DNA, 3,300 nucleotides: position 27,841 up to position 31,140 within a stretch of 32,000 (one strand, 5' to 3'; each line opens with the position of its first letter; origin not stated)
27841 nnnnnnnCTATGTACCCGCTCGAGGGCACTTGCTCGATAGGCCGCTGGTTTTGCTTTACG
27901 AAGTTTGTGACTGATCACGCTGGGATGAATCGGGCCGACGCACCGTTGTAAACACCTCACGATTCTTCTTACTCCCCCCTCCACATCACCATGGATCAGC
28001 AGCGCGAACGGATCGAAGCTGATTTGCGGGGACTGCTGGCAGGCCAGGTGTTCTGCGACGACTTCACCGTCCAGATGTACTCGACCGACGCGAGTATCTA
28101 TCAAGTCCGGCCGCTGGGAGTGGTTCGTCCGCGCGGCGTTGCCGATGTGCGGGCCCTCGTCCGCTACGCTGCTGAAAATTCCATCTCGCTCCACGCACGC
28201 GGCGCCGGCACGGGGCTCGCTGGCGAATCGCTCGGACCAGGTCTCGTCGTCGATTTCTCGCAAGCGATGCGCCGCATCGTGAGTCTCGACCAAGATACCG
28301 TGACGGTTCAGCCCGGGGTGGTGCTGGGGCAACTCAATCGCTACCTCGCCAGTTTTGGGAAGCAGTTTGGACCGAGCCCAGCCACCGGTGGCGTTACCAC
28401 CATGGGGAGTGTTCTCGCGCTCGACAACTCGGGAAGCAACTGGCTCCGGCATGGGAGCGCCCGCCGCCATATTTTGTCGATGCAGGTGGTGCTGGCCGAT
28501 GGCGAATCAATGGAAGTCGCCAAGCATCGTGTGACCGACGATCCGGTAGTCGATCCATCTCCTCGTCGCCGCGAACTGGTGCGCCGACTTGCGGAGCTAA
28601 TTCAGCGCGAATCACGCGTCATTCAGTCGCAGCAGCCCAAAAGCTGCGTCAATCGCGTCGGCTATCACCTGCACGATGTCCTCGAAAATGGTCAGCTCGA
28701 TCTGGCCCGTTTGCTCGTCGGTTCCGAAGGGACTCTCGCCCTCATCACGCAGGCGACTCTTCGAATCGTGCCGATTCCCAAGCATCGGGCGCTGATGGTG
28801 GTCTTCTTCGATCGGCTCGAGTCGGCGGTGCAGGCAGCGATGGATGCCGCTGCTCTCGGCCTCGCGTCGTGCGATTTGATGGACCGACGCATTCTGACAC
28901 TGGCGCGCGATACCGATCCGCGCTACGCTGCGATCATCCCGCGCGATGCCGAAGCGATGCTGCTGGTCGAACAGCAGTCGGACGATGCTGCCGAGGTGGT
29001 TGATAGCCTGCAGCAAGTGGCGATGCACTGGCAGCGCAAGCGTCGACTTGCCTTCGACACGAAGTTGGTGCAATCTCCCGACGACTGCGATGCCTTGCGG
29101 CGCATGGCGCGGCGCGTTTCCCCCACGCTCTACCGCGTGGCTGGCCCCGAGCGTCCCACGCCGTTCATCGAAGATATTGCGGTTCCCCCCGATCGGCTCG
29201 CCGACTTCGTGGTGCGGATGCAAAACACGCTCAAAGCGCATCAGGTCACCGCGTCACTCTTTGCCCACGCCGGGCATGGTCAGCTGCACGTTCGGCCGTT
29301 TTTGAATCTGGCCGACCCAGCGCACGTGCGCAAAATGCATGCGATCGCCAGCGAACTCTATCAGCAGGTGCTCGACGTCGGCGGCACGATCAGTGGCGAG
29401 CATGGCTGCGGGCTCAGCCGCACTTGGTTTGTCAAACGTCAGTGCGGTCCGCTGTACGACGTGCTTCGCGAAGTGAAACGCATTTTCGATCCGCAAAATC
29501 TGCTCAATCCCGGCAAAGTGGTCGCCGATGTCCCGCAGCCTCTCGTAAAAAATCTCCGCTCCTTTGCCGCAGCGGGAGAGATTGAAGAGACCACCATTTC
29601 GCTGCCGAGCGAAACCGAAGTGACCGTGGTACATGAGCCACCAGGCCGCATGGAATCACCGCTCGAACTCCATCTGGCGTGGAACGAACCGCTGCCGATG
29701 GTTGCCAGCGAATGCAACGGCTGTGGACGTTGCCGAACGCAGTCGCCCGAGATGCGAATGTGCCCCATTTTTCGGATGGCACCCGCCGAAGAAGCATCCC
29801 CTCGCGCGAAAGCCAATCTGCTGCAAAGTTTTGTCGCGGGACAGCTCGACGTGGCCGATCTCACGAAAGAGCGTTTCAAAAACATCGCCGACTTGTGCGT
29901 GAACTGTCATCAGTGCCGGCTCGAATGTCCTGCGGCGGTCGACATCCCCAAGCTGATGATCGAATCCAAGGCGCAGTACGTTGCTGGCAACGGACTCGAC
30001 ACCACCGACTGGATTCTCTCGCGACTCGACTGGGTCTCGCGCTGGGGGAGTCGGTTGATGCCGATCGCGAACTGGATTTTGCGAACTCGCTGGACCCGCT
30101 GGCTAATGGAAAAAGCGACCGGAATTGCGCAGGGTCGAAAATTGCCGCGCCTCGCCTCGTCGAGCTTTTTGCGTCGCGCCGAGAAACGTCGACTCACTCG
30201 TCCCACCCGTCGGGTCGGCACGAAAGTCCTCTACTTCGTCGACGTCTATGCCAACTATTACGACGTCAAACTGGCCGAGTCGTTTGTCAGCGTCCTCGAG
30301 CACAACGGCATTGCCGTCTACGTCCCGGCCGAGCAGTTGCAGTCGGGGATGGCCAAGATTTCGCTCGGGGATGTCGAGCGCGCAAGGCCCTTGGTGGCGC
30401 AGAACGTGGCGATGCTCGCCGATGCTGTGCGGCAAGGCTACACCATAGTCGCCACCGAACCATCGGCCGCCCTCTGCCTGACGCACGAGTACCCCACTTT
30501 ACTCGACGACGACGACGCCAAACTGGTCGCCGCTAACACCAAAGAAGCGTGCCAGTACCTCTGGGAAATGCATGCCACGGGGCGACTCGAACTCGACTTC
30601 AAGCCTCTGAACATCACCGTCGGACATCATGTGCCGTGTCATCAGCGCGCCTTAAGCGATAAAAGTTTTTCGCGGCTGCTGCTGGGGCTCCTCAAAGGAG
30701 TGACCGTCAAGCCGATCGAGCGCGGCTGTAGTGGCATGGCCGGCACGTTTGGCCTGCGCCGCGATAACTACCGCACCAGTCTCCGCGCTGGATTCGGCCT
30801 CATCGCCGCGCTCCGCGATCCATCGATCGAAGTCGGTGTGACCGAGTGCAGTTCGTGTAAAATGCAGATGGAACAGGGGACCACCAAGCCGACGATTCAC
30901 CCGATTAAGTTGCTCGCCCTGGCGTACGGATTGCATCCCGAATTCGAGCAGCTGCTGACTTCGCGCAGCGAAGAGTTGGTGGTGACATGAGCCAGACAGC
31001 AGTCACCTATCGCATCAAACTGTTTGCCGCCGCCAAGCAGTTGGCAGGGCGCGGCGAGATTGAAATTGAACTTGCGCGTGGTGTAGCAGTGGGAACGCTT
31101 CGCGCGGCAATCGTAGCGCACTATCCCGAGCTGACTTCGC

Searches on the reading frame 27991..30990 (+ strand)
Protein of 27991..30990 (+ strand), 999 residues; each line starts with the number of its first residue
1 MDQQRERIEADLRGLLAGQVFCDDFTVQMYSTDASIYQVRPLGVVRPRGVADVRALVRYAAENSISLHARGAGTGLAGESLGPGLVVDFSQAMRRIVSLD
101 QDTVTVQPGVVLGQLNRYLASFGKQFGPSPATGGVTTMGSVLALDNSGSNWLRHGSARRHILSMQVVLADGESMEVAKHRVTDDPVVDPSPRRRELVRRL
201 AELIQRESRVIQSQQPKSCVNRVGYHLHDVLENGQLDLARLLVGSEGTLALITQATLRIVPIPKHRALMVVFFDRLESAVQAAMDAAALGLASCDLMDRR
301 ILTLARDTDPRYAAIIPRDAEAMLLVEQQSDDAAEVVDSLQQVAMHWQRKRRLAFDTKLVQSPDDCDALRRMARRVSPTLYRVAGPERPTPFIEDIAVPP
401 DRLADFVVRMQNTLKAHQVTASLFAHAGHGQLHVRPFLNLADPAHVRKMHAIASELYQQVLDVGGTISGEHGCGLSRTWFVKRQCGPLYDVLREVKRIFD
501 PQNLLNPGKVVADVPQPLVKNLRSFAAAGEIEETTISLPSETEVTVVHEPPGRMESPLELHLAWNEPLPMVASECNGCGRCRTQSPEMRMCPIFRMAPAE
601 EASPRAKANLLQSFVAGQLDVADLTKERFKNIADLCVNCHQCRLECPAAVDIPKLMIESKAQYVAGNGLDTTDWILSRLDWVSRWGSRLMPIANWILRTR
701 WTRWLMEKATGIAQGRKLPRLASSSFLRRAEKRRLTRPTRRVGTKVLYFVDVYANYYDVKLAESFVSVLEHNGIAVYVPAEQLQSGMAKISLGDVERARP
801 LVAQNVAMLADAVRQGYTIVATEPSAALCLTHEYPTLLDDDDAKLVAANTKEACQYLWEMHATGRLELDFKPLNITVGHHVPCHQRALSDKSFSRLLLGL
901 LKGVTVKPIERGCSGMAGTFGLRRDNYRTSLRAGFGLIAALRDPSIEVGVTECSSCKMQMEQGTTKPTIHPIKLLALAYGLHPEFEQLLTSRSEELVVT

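Call 64: search_protein_families(library=pfam, proteins=[window:27991-30990:+], max_evalue=0.001)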
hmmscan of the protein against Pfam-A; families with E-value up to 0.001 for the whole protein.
window:27991-30990:+ (999 aa): 5 families
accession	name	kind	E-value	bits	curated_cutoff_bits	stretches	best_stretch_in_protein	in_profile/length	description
PF02913.24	FAD-oxidase_C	-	2.2e-53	181.9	21.2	1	262-510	1-248/248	FAD linked oxidases, C-terminal domain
PF01565.28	FAD_binding_4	-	3.8e-32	111.3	26.4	1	41-175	1-137/139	FAD binding domain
PF13183.11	Fer4_8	-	3.6e-07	31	27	1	572-649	2-67/68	4Fe-4S dicluster domain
PF13534.11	Fer4_17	-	8.6e-07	29.9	22.2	1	574-651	1-61/61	4Fe-4S dicluster domain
PF02754.22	CCG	-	4e-05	24.1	20.6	0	878-960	2-84/85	Cysteine-rich domain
